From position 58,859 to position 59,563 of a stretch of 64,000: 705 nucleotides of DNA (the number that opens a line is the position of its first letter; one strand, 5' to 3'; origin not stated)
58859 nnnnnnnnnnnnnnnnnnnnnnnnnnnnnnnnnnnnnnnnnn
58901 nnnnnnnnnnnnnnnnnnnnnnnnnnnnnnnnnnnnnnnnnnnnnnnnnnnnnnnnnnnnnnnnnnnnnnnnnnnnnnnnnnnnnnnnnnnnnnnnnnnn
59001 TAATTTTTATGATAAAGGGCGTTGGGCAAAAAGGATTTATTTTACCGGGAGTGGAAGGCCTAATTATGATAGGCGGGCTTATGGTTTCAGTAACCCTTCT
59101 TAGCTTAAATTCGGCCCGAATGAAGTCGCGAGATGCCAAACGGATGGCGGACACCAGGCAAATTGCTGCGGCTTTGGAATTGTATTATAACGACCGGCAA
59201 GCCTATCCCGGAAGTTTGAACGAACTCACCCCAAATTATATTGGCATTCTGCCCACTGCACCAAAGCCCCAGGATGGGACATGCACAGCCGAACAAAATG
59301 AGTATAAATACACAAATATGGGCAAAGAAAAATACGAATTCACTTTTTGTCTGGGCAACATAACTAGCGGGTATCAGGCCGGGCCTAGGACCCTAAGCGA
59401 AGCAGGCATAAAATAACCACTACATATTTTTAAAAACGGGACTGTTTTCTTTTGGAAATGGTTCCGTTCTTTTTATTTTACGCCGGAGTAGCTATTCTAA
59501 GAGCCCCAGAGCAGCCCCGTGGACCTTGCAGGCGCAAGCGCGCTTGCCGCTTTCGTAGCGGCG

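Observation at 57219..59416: Tandem paralogous type-IV-pilin-like head domains: one fused to a large membrane protein, one with a leader lacking Glu5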

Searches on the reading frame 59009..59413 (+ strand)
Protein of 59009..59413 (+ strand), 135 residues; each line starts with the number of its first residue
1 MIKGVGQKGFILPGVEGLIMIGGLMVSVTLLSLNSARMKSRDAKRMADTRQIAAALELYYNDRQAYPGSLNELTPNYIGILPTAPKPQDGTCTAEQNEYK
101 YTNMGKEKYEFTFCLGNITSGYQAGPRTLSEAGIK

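Call 4: search_protein_families(library=pfam, proteins=[window:59009-59413:+], max_evalue=1)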
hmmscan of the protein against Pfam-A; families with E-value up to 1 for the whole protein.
window:59009-59413:+ (135 aa): 2 families
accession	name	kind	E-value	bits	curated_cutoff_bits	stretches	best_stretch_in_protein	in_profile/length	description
PF08334.16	T2SSG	-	0.1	13.1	21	1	38-74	7-46/108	Type II secretion system (T2SS), protein G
PF11402.13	Antifungal_prot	-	0.24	12.1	25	1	89-108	3-22/50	Antifungal protein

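Call 12: find_homologous_proteins(query=window:59009-59413:+)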
Query window:59009-59413:+ (135 aa): 118 proteins with E <= 0.001 among 128 candidates.
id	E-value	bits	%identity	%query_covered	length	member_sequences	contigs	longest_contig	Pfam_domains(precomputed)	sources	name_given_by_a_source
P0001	7.8e-84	296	100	100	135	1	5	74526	-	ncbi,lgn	-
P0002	1.8e-68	246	84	100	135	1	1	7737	-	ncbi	-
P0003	3.5e-60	220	75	100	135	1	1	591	-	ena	-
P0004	1.5e-58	214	71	100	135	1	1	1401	-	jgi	jgi:Tfp pilus assembly protein PilE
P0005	5.0e-53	196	78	86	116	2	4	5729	-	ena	-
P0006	2.4e-45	172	62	100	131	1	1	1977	-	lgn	-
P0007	3.9e-45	171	61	96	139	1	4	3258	-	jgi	jgi:type II secretory pathway pseudopilin PulG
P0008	2.4e-39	152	59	96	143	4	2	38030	PF07963.18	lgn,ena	-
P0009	8.8e-39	150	59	96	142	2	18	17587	PF07963.18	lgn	-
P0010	1.1e-38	150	57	96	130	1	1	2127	-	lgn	-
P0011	2.1e-38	149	59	96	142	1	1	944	PF07963.18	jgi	jgi:prepilin-type N-terminal cleavage/methylation domain-containing protein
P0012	2.4e-38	149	59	87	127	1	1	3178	-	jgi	jgi:type II secretory pathway pseudopilin PulG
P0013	3.8e-38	148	60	96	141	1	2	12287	PF07963.18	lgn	-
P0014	7.0e-38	147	59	96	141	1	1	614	PF07963.18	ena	-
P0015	1.1e-35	140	57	95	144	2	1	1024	-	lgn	-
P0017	4.5e-35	138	56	91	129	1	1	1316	-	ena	-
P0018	7.4e-35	138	50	100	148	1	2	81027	PF07963.18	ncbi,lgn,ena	-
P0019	2.5e-34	136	56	96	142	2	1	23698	PF07963.18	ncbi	-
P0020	4.9e-34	135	48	99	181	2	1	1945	PF07963.18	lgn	-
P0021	1.2e-33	134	47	96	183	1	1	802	PF07963.18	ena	-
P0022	2.3e-33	133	54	100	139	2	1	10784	PF07963.18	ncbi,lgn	-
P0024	3.4e-32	129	52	96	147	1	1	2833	PF07963.18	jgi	jgi:type II secretion system protein G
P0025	3.6e-32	129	52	100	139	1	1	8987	PF07963.18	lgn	-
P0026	1.7e-31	127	46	100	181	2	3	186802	PF07963.18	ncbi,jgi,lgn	-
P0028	4.0e-28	116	43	99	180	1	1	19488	PF07963.18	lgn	-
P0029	6.0e-28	115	51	96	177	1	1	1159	PF07963.18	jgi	jgi:prepilin-type N-terminal cleavage/methylation domain-containing protein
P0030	1.4e-27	114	48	96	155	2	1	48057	PF07963.18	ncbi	-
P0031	1.6e-27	114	48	99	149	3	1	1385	PF07963.18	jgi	jgi:general secretion pathway protein G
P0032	2.5e-27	113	49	96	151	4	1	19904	PF07963.18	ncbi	-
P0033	4.8e-27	112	47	84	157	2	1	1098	PF07963.18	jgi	-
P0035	3.2e-25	107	43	100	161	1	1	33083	PF07963.18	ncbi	-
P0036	1.0e-24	105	44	100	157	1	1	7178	PF07963.18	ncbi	-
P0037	4.1e-24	103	44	84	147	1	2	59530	PF07963.18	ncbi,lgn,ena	-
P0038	6.3e-24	102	47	96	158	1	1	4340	PF07963.18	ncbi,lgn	-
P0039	7.2e-24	102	45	96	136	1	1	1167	PF07963.18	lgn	-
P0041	1.4e-23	101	58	68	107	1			PF07963.18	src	-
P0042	3.4e-23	100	47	81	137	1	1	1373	PF07963.18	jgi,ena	-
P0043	1.2e-22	98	45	94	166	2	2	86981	PF07963.18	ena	-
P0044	1.4e-22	98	45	90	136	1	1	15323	PF07963.18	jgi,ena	-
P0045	2.4e-22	97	46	81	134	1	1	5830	PF07963.18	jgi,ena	-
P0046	3.4e-22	97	44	96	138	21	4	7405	PF07963.18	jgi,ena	-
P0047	3.6e-22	97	44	96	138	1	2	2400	PF07963.18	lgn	-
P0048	7.8e-22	96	43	95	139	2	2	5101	PF07963.18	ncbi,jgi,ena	ncbi:MAG: type II secretion system protein [Patescibacteria group bacterium]|jgi:general secretion p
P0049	9.3e-22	95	44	90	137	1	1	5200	PF07963.18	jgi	-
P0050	1.2e-21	95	43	96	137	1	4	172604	PF07963.18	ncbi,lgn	-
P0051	2.0e-21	94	42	96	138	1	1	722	PF07963.18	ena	-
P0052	2.1e-21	94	43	96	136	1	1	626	PF07963.18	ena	-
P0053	2.1e-21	94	44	96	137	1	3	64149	PF07963.18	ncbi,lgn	-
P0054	2.2e-21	94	46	81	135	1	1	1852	PF07963.18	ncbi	-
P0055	3.1e-21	94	42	96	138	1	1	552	PF07963.18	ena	-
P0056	3.6e-21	93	45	81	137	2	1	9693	PF07963.18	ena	-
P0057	5.0e-21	93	41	96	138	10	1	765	PF07963.18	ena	-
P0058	7.4e-21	92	43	90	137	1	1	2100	PF07963.18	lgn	-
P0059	7.8e-21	92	44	96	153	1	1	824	PF07963.18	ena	-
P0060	1.0e-20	92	42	81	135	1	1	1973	PF07963.18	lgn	-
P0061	1.3e-20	92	40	96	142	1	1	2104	PF07963.18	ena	-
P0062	1.3e-20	92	42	96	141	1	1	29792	PF07963.18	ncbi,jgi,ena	ncbi:MAG: prepilin-type N-terminal cleavage/methylation domain-containing protein [Patescibacteria g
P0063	2.4e-20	91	43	90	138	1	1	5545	PF07963.18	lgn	-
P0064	2.4e-20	91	43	95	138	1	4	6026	PF07963.18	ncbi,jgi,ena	ncbi:MAG: type II secretion system protein [Patescibacteria group bacterium]|jgi:general secretion p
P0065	3.0e-20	90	42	96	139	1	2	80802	PF07963.18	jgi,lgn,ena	-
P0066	3.0e-20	90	39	96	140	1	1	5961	PF07963.18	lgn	-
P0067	3.2e-20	90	43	96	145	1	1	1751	PF07963.18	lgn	-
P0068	3.7e-20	90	41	93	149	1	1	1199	PF07963.18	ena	-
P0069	3.8e-20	90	42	96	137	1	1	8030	PF07963.18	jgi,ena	-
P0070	5.9e-20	89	41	96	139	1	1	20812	PF07963.18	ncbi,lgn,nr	ncbi:type II secretion system protein [Candidatus Falkowbacteria bacterium]|nr:type II secretion sys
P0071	6.3e-20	89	40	96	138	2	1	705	PF07963.18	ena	-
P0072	7.8e-20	89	44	96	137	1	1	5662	PF07963.18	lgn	-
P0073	9.2e-20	89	43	93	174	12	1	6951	PF07963.18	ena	-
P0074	1.1e-19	89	43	96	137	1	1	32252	PF07963.18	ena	-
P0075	1.2e-19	88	43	81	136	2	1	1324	PF07963.18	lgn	-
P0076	1.3e-19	88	42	95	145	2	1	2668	PF07963.18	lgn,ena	-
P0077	1.3e-19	88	43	96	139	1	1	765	PF07963.18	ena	-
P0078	1.7e-19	88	44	96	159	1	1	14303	PF07963.18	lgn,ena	-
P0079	1.9e-19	88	42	90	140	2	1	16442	PF07963.18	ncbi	ncbi:MAG: type II secretion system protein, partial [Patescibacteria group bacterium]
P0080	2.3e-19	88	40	96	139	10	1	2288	PF07963.18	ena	-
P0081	2.5e-19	87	42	96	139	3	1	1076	PF07963.18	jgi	-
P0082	2.8e-19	87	42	80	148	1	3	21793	PF07963.18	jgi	-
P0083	3.8e-19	87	39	95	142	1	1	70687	PF07963.18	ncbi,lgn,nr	ncbi:MAG: type II secretion system protein [bacterium]|nr:type II secretion system protein [bacteriu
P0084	4.0e-19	87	43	88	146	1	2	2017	PF07963.18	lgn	-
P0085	5.1e-19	86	42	81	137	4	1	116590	PF07963.18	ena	-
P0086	6.2e-19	86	41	96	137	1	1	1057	PF07963.18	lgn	-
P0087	6.3e-19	86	44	81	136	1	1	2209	PF07963.18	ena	-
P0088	9.3e-19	86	37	96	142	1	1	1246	PF07963.18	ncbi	-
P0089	1.7e-18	85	40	81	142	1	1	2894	PF07963.18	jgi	-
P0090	3.0e-18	84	40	96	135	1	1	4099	PF07963.18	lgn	-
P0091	5.5e-18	83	40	96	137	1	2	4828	PF07963.18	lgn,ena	-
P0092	1.0e-17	82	42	96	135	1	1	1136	PF07963.18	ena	-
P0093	1.3e-17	82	41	96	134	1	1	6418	PF07963.18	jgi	-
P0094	1.5e-17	82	40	96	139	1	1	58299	PF07963.18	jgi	jgi:prepilin-type N-terminal cleavage/methylation domain-containing protein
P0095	1.6e-17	82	41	96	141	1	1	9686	PF07963.18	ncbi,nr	ncbi:MAG: prepilin-type N-terminal cleavage/methylation domain-containing protein [Patescibacteria g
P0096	1.8e-17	81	40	96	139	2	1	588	PF07963.18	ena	-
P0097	2.7e-17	81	42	91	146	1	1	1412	PF07963.18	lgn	-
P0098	3.1e-17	81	42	81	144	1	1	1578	PF07963.18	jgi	-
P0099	7.9e-17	79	56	60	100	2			PF07963.18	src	-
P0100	8.9e-17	79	38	96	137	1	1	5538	PF07963.18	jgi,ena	-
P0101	2.2e-16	78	40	96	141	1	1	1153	PF07963.18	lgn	-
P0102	3.8e-16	77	41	96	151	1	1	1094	PF07963.18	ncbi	-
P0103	6.9e-16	76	43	81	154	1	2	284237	PF07963.18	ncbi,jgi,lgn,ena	-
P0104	1.2e-15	76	39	96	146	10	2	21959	PF07963.18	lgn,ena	-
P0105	5.2e-15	74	39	95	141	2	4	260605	PF07963.18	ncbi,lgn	-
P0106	9.0e-15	73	39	85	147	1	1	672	PF07963.18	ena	-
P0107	9.8e-13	66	34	96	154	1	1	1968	PF07963.18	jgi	jgi:prepilin-type N-terminal cleavage/methylation domain-containing protein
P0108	8.3e-11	60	35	94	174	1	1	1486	PF07963.18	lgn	-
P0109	7.5e-10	57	51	47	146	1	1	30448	PF07963.18,PF08334.17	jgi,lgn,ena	-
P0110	1.8e-9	56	60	46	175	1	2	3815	PF07963.18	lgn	-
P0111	2.2e-9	55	36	74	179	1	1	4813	PF07963.18,PF08334.17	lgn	-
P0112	2.4e-9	55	54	45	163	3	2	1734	PF07963.18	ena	-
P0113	2.2e-8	52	51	51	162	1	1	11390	PF07963.18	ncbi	-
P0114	5.0e-8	51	34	96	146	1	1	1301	PF07963.18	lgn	-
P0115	5.4e-8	51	53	46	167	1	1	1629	PF07963.18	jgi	jgi:prepilin-type N-terminal cleavage/methylation domain-containing protein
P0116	5.1e-7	48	54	44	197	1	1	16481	PF07963.18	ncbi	-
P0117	1.5e-6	46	40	57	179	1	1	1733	PF07963.18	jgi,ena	-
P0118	1.5e-5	43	39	53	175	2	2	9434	PF07963.18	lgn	-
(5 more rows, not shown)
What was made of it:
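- Checked: The motif is typical of Patescibacteria prepilins: 118 homologues of B were found, most of them carrying PF07963 (call 12).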

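Call 35: search_solved_structures(query=A2, max_evalue=0.01, show_alignments=2)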
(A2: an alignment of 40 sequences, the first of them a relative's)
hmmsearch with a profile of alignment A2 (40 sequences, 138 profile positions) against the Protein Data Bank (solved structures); distinct sequences matched with E-value up to 0.01: 22.
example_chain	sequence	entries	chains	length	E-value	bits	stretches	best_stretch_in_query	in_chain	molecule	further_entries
7tgg_A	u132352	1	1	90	1.5e-13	53.8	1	4-68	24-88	Geopilin domain 1 protein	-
9egp_A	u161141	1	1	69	2.5e-13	53.1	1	4-68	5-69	Geopilin domain 1 protein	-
5wda_A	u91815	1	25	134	2.5e-11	46.6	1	10-92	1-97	General secretion pathway protein G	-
2m7g_A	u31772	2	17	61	7.5e-11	45.1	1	10-68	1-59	Geopilin domain 1 protein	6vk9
6xxd_A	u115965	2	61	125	1.7e-07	34.2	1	10-72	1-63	PilA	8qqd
9laa_A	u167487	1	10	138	2.3e-05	27.3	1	3-32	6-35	Type IV pilin protein PilA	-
8pfb_G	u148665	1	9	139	3.4e-05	26.7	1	10-83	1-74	Type IV pilin PilE1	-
2hi2_A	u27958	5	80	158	5.5e-05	26.1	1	10-73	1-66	Fimbrial protein | PilA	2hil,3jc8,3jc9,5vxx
5kua_A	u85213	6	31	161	5.7e-05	26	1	10-93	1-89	pilin | Neisseria meningitidis PilE variant SB-GATDH | Neisseria meningitidis PilE, SB-DATDH variant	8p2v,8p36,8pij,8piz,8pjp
1ay2_A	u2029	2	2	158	6e-05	26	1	10-73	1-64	TYPE 4 PILIN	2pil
3g20_A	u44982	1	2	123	8e-05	25.5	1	23-90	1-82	Type II secretion protein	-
8p3b_A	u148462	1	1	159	0.00013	24.8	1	10-81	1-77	Fimbrial protein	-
1oqw_A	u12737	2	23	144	0.00016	24.6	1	10-95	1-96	Fimbrial protein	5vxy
8tj2_C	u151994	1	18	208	0.00016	24.5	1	10-72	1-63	Type IV major pilin protein PilA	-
3fu1_A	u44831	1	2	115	0.00034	23.5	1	38-120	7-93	General secretion pathway protein G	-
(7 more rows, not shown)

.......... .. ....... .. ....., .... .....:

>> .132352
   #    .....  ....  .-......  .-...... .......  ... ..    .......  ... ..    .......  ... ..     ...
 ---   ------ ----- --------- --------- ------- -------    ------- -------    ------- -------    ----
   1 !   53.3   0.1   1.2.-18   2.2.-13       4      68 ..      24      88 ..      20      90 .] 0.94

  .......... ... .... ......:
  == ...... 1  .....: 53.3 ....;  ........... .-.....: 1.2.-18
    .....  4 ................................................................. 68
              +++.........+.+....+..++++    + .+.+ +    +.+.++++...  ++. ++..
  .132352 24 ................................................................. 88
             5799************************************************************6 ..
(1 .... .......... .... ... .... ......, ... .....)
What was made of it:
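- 59114..59413 (+): B residues 36-135: alpha1-C helix and globular head (Cys92-Cys114). The family profile hits GspG at E 2.5e-11 and soluble EpsG heads at E 3e-4 (call 35).
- On Type IV pilin / class III signal peptide protein (applied to B): The family profile hits solved pilins and GspG (call 35).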

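Call 40: predict_structure(alignment_id=A2)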
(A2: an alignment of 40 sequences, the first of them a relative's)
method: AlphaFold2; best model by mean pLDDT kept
length: 135 residues; sequences in the alignment: 40
mean_pLDDT: 81.2   pTM: 0.64
mean pLDDT of the five models: 81.2, 79.3, 77.9, 72.8, 54.0
residues with pLDDT >= 90: 45; 70-90: 70; 50-70: 10; < 50: 10
segments of 3 or more residues with pLDDT < 50: 1-10
pLDDT, mean of each block of 10 residues (from residue 1): 46 64 73 74 89 92 92 90 81 84 91 87 89 87
secondary structure, 60 per line:
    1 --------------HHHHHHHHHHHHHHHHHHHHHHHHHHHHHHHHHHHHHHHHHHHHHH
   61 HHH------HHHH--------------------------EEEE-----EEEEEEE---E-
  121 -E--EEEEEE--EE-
elements in order: H15-63 H70-73 E100-103 E109-115 E125-130
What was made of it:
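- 59114..59413 (+): Model with pLDDT 81, helix 15-63 and strands 100-130 (call 40).
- On Type IV pilin / class III signal peptide protein (applied to B): The model has helix 15-63 and strands 100-130 at pLDDT 81 (call 40).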

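Call 43: fold_search(model_id=the predicted structure, library=pdb)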
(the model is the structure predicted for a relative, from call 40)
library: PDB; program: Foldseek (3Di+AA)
matches with E <= 10: 364; with E <= 0.001: 0
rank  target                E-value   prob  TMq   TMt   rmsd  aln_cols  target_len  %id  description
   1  4noa                  4.0e-02  0.96  0.39  0.47   7.3       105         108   17  Truncated minor pilin PilE from Pseudomonas aeruginosa (released 2014-11-19)
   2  1ay2_A                4.6e-02  0.91  0.46  0.40   7.4       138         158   14  STRUCTURE OF THE FIBER-FORMING PROTEIN PILIN AT 2.6 ANGSTROMS RESOLUTION (released 1998-04-29)
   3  4lw9_A                1.0e-01  0.82  0.41  0.46   9.1       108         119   18  Crystal structure of Vibrio cholera major pseudopilin EpsG (released 2014-07-16)
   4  1oqw_A                2.0e-01  0.75  0.51  0.48   7.0       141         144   11  Full-Length PAK Pilin from Pseudomonas aeruginosa (released 2003-06-03)
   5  5vxx_A                3.0e-01  0.38  0.40  0.36   8.3       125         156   11  Cryo-EM reconstruction of Neisseria gonorrhoeae Type IV pilus (released 2017-07-12)
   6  8ppr_G                3.0e-01  0.21  0.28  0.27  19.5       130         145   17  Structure of the human outer kinetochore KMN network complex (released 2024-03-20)
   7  6t8s_AAA              4.1e-01  0.75  0.39  0.39   3.8        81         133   20  Structure of the major Type IV pilin PilA1 from Clostridium difficile (released 2020-03-25)
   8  6t8s_BBB              4.1e-01  0.75  0.41  0.41   3.8        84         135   19  Structure of the major Type IV pilin PilA1 from Clostridium difficile (released 2020-03-25)
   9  3dm7_A                5.0e-01  0.08  0.19  0.13  16.2       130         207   13  Crystal Structure of the Vps75 Histone Chaperone (released 2008-09-09)
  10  8i2e_A                7.0e-01  0.07  0.18  0.16  12.2        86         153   13  Crystal structure of Bacillus subtilis LytE in complex with IseA (released 2023-04-05)
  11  4v1j                  8.0e-01  0.18  0.32  0.31   8.0       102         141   10  Structure of Neisseria meningitidis Major Pillin (released 2016-01-13)
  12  6t8s_CCC              9.2e-01  0.54  0.42  0.42   3.8        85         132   20  Structure of the major Type IV pilin PilA1 from Clostridium difficile (released 2020-03-25)
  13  5v23                  9.2e-01  0.35  0.40  0.52   6.1       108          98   16  SeMet crystal structure of the Neisseria meningitidis non-core minor pilin PilV in the orthorhombic form (released 2018-02-07)
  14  3dm7_B                9.8e-01  0.07  0.20  0.14  16.0       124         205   14  Crystal Structure of the Vps75 Histone Chaperone (released 2008-09-09)
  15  2ve7_B                1.2e+00  0.13  0.27  0.13  15.1       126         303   15  Crystal structure of a bonsai version of the human Ndc80 complex (released 2008-05-13)
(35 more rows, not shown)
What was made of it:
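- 59114..59413 (+): Foldseek: PilE probability 0.96, gonococcal pilin 0.91, EpsG 0.82 (call 43).
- On Type IV pilin / class III signal peptide protein (applied to B): Top Foldseek hits are pilins and EpsG (call 43).
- B has a lollipop model with pilin top hits (calls 40, 43). B has a pilin fold and clear homology to prepilins (calls 12, 35, 40, 43).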

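Call 65: find_encoding_contigs(protein=P0002, flank=4000, max_places=2)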
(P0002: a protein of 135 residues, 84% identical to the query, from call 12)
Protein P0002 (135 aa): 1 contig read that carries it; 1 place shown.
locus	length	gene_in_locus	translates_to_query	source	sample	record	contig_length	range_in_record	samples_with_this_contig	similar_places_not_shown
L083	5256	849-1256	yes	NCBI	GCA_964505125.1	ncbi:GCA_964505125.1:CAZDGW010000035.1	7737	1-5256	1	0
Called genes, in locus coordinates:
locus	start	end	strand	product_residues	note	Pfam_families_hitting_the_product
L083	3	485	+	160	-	?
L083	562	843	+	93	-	-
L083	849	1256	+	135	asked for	-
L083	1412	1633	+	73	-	-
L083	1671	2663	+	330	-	PF01177:Asp_Glu_race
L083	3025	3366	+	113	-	PF09527:ATPase_gene1 (weak)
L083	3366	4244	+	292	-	PF00119:ATP-synt_A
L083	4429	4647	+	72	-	PF00137:ATP-synt_C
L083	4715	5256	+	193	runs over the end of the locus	PF00430:ATP-synt_B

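Call 78: search_protein_families(library=ncbifam, proteins=[window:59009-59413:+, P0008, P0006, P0007, P0017], max_evalue=1)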
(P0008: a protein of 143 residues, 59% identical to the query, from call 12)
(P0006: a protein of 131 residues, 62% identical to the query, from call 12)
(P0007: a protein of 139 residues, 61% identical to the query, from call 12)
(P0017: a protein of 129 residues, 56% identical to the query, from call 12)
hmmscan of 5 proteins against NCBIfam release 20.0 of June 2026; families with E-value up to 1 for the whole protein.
window:59009-59413:+ (135 aa): 1 family
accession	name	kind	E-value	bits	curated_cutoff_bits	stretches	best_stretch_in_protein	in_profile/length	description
TIGR01710.1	typeII_sec_gspG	equivalog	0.00029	20.9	88.85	1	8-70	1-63/134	type II secretion system major pseudopilin GspG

P0008 (143 aa): 20 families
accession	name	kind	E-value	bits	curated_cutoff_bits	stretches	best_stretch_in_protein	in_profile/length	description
TIGR01710.1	typeII_sec_gspG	equivalog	2.4e-13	50.3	88.85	1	12-74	1-63/134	type II secretion system major pseudopilin GspG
TIGR01708.2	typeII_sec_gspH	equivalog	5.8e-12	45.9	80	1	11-52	1-42/169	type II secretion system minor pseudopilin GspH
TIGR02532.1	IV_pilin_GFxxxE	domain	1.7e-09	37.1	16.3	1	11-34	1-24/24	prepilin-type N-terminal cleavage/methylation domain-containing protein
NF041013.1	T4P_ComGE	equivalog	1.2e-07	31.8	49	1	10-57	2-49/83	competence type IV pilus minor pilin ComGE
NF007862.0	PRK10574.1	equivalog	2e-07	31.2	138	1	9-89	2-85/145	prepilin peptidase-dependent pilin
NF041775.1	typeIV_PilA_Myxo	equivalog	4.9e-07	29.9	400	1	8-78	7-80/214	type IV pilin protein PilA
TIGR02596.1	TIGR02596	subfamily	3.1e-06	27.4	70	1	14-57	1-47/196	Verru_Chthon cassette protein D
NF007800.0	PRK10506.1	equivalog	2.3e-05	24.3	158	1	8-54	5-51/163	prepilin peptidase-dependent protein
NF040999.1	pilin_ComGC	equivalog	6.6e-05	23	75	1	11-63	1-53/84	competence type IV pilus major pilin ComGC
TIGR01711.1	gspJ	equivalog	7.5e-05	22.6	64.85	1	12-68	1-58/192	type II secretion system minor pseudopilin GspJ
TIGR01707.1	gspI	equivalog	0.00011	22.7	44.35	1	13-57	1-41/101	type II secretion system minor pseudopilin GspI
NF040982.1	ComGD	equivalog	0.00018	21.9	70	1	11-43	1-33/139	competence type IV pilus minor pilin ComGD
NF041002.1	pilin_ComGF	equivalog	0.00039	20.7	80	1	11-49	1-39/139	competence type IV pilus minor pilin ComGF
NF038304.1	EPS_HpsC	equivalog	0.0022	17.6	200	1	7-29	16-37/318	hormogonium polysaccharide secretion pseudopilin HpsC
NF047828.1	T3SSXpsI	equivalog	0.01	15.9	150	1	11-49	1-39/132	type II secretion system protein XpsI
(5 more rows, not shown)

P0006 (131 aa): 1 family
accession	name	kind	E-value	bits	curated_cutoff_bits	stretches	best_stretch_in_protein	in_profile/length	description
TIGR01710.1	typeII_sec_gspG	equivalog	2.8e-05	24.2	88.85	1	15-65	12-62/134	type II secretion system major pseudopilin GspG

P0007 (139 aa): 1 family
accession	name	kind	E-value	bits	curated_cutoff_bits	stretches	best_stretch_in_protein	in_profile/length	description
TIGR01710.1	typeII_sec_gspG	equivalog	0.011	15.8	88.85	1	23-74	12-63/134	type II secretion system major pseudopilin GspG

P0017 (129 aa): 1 family
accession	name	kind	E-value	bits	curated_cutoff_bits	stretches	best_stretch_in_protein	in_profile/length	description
TIGR01710.1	typeII_sec_gspG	equivalog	1.2e-05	25.3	88.85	1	14-68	13-67/134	type II secretion system major pseudopilin GspG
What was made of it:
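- On T2SS pseudopilin GspG (PF08334 / TIGR01710): TIGR01710: B 20.9 bits against 88.85 (call 78).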
